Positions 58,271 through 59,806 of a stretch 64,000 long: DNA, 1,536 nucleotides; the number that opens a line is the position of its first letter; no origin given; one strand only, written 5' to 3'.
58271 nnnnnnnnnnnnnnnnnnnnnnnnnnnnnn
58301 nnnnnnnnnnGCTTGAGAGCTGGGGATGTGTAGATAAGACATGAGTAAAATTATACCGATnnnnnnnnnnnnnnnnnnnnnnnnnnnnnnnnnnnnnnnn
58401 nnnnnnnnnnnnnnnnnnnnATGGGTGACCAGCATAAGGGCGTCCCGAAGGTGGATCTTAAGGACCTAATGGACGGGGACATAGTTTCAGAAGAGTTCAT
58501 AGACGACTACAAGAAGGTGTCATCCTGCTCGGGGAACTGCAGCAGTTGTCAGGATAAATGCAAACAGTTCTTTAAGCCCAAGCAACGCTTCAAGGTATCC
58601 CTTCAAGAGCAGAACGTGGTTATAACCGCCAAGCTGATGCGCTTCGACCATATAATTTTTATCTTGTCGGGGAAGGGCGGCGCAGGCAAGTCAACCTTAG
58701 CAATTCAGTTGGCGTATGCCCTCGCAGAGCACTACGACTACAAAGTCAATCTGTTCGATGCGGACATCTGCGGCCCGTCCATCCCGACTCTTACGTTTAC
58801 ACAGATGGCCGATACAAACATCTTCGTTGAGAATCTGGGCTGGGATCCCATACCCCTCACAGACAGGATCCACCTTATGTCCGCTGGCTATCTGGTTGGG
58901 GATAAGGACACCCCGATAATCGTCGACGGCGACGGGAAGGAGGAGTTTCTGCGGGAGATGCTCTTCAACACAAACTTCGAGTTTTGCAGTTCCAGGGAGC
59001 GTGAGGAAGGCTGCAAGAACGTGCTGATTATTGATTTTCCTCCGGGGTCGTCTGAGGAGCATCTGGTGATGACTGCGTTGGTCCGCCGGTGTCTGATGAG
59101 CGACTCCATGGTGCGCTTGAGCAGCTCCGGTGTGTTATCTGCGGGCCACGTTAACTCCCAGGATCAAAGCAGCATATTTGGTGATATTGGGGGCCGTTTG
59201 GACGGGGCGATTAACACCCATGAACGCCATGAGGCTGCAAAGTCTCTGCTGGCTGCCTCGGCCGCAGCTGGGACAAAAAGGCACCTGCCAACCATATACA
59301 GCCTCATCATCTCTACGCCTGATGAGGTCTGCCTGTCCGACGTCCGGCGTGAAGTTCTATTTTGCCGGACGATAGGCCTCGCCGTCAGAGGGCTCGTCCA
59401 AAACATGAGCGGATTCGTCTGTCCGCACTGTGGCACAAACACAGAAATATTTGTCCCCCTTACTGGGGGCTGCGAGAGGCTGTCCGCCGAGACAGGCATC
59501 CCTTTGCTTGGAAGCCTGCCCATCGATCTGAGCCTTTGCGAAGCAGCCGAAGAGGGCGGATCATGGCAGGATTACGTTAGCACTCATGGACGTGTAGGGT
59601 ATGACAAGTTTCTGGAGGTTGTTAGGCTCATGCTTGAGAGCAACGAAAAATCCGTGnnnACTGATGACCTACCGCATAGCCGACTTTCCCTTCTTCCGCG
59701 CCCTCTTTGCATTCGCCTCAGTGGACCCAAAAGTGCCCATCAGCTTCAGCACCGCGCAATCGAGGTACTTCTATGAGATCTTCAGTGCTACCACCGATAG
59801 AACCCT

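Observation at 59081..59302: Nbp35/Mrp-like Fe-S scaffold ATPase carries a ~75-aa Ser/Ala/Gly-rich insertion inside the conserved core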

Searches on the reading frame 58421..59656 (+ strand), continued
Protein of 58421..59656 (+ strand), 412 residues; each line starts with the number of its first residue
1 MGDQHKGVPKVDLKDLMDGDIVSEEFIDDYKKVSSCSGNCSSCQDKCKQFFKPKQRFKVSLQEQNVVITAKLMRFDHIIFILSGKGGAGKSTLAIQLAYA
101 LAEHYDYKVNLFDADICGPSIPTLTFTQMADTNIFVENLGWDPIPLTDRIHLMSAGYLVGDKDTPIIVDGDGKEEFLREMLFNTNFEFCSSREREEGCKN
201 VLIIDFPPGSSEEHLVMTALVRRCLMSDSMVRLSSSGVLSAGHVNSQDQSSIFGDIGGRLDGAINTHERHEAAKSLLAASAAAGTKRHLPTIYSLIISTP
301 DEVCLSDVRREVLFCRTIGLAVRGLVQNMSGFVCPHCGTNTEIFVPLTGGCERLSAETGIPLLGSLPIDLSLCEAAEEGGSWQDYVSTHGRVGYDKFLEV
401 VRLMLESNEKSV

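Call 15: find_encoding_contigs(protein=P0003, flank=3000, max_places=2)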
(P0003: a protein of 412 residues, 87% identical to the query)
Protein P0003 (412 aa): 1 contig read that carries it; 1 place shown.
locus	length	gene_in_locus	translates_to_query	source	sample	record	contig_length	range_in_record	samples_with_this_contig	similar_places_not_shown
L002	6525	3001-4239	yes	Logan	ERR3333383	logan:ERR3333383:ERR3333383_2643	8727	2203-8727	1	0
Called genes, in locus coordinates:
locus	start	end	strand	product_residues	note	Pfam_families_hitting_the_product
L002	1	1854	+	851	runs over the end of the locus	-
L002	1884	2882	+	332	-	PF00293:NUDIX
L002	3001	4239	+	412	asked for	PF10609:ParA, PF01656:CbiA, PF10609:ParA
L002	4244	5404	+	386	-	-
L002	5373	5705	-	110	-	-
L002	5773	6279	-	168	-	PF01652:IF4E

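Call 16: find_encoding_contigs(protein=P0004, flank=3000, max_places=2)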
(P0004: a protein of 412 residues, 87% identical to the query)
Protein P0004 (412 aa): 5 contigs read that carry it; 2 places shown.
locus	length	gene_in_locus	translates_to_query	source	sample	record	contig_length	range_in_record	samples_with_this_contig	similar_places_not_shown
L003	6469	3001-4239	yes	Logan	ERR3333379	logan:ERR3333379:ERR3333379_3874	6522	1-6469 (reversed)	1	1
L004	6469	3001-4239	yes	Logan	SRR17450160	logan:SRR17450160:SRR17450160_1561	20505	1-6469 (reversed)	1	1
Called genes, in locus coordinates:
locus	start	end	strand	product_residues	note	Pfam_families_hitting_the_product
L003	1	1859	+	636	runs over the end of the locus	?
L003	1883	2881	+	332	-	PF00293:NUDIX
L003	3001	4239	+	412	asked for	PF10609:ParA, PF01656:CbiA, PF10609:ParA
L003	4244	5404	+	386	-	-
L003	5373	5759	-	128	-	-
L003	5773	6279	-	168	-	PF01652:IF4E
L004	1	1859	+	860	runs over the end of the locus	-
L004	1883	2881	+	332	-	PF00293:NUDIX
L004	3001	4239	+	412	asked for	PF10609:ParA, PF01656:CbiA, PF10609:ParA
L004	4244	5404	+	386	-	-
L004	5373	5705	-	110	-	-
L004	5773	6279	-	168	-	PF01652:IF4E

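Call 32: predict_structure(alignment_id=A2)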
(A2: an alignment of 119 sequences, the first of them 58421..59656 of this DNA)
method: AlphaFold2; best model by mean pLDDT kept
length: 412 residues; sequences in the alignment: 119
mean_pLDDT: 74.8   pTM: 0.78
mean pLDDT of the five models: 74.8, 72.9, 69.4, 69.4, 68.2
residues with pLDDT >= 90: 124; 70-90: 148; 50-70: 60; < 50: 80
segments of 3 or more residues with pLDDT < 50: 1-23, 29-55, 229-248, 336-339, 410-412
pLDDT, mean of each block of 10 residues (from residue 1): 31 43 49 42 43 55 89 94 82 93 95 86 69 65 91 83 66 85 93 93 89 82 67 37 45 71 82 85 75 92 89 85 90 54 71 95 89 83 83 90 77 36
secondary structure, 60 per line:
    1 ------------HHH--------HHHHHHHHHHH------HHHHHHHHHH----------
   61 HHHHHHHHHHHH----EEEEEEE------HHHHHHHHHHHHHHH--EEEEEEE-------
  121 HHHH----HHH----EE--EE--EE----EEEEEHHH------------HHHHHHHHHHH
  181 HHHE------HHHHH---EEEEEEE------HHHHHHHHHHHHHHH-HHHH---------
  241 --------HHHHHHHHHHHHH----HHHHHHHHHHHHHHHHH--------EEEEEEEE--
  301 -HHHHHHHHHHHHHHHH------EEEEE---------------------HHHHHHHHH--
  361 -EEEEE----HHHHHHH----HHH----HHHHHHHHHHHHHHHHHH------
elements in order: H24-34 H41-50 H61-72 E77-83 H90-104 E107-113 H121-124 E150-154 H170-183 H191-195 E199-205 H212-226 H228-231 H249-261 H266-282 E291-298 H302-317 E324-328 H350-358 E362-366 H371-377 H389-406

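Call 39: fold_search(model_id=the predicted structure, library=pdb)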
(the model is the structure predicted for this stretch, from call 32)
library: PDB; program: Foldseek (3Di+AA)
matches with E <= 10: 1004; with E <= 0.001: 171
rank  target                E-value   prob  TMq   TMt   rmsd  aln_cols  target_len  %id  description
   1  6g2g_B                1.0e-11  1.00  0.51  0.75   5.0       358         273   23  Fe-S assembly Cfd1 (released 2019-01-23)
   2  6g2g_A                2.5e-11  1.00  0.52  0.76   4.6       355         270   23  Fe-S assembly Cfd1 (released 2019-01-23)
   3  5auo_B                4.6e-11  1.00  0.52  0.87   3.2       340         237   20  Crystal structure of the HypAB-Ni complex (AMPPCP) (released 2015-06-24)
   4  8zkc                  4.6e-11  1.00  0.50  0.59   5.4       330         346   23  iron-sulfur cluster transfer protein ApbC (released 2024-06-12)
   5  3vx3_A                4.6e-11  1.00  0.50  0.83   3.9       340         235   21  Crystal structure of [NiFe] hydrogenase maturation protein HypB from Thermococcus kodakarensis KOD1 (released 2013-02-27)
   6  5auq_D                8.9e-11  1.00  0.50  0.86   3.1       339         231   20  Crystal structure of ATPase-type HypB in the nucleotide free state (released 2015-06-24)
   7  5aup_I                1.1e-10  1.00  0.52  0.85   3.9       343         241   20  Crystal structure of the HypAB complex (released 2015-06-24)
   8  5aun_B                1.2e-10  1.00  0.51  0.85   3.7       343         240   20  Crystal structure of the HypAB-Ni complex (released 2015-06-24)
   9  5auq_C                2.5e-10  1.00  0.50  0.86   3.2       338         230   20  Crystal structure of ATPase-type HypB in the nucleotide free state (released 2015-06-24)
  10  5auq_H                2.8e-10  1.00  0.49  0.84   3.3       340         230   20  Crystal structure of ATPase-type HypB in the nucleotide free state (released 2015-06-24)
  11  5auq_G                3.9e-10  1.00  0.50  0.86   2.9       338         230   20  Crystal structure of ATPase-type HypB in the nucleotide free state (released 2015-06-24)
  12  5auq_F                3.9e-10  1.00  0.47  0.82   3.7       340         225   18  Crystal structure of ATPase-type HypB in the nucleotide free state (released 2015-06-24)
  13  2ph1                  6.8e-10  1.00  0.49  0.78   4.3       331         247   26  Crystal structure of nucleotide-binding protein AF2382 from Archaeoglobus fulgidus, Northeast Structural Genomics Target (released 2007-04-24)
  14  5auq_A                1.2e-09  1.00  0.49  0.84   3.7       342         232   20  Crystal structure of ATPase-type HypB in the nucleotide free state (released 2015-06-24)
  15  5auq_B                1.8e-09  1.00  0.48  0.83   4.0       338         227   20  Crystal structure of ATPase-type HypB in the nucleotide free state (released 2015-06-24)
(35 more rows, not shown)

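Call 64: find_related_loci(query=A4, collection=metagenome_contigs, flank=3000)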
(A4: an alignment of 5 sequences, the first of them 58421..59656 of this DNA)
Query A4 (412 aa) in metagenome_contigs; peptide patterns used: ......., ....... (x = any residue, [..] = any of these).
461 stretches matched a pattern, but none encodes a relative of the query by tblastn (E <= 1e-3).

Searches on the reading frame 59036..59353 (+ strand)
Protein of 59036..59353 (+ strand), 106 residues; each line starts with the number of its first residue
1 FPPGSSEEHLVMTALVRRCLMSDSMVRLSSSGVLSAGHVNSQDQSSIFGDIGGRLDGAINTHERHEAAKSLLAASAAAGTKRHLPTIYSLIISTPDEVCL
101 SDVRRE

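Call 52: find_related_loci(query=A3, collection=metagenome_contigs, flank=3000)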
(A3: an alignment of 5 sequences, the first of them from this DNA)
Query A3 (106 aa) in metagenome_contigs; peptide patterns used: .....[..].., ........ (x = any residue, [..] = any of these).
155 stretches matched a pattern, but none encodes a relative of the query by tblastn (E <= 1e-3).

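Call 59: predict_structure(alignment_id=A3)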
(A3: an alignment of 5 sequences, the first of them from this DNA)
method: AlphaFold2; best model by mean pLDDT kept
length: 106 residues; sequences in the alignment: 5
mean_pLDDT: 48.8   pTM: 0.39
mean pLDDT of the five models: 48.8, 48.0, 44.2, 44.2, 42.9
residues with pLDDT >= 90: 0; 70-90: 1; 50-70: 45; < 50: 60
segments of 3 or more residues with pLDDT < 50: 1-45, 94-106
pLDDT, mean of each block of 10 residues (from residue 1): 43 45 38 36 50 61 67 63 52 42 36
secondary structure, 60 per line:
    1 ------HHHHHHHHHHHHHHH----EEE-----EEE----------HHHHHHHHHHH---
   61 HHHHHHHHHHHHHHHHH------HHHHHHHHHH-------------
elements in order: H7-21 E26-28 E34-36 H47-57 H61-77 H84-93

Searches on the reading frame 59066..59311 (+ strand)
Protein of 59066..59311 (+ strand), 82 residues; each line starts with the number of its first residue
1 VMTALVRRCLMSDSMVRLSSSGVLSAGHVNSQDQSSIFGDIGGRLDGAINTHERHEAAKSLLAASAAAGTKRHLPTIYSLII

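Call 34: search_protein_representatives(protein=window:59066-59311:+)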
Query: 82 residues. Proteins with E-value up to 0.001 (for the whole library): 3; up to 1e-10: 1; up to 1e-30: 1. The best 3 are listed.
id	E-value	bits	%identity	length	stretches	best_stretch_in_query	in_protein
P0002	2.3e-31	122.8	75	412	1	2-82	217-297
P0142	1.3e-09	54.0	36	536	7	18-43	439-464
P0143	1.1e-05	41.7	35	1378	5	10-46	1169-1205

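Call 65: search_protein_families(library=pfam, proteins=[window:59066-59311:+], max_evalue=10)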
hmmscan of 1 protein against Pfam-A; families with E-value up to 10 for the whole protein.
window:59066-59311:+ (82 aa): 0 families

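Call 66: search_solved_structures(query=window:59066-59311:+, max_evalue=10)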
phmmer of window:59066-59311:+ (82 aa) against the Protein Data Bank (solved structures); distinct sequences matched with E-value up to 10: 0.
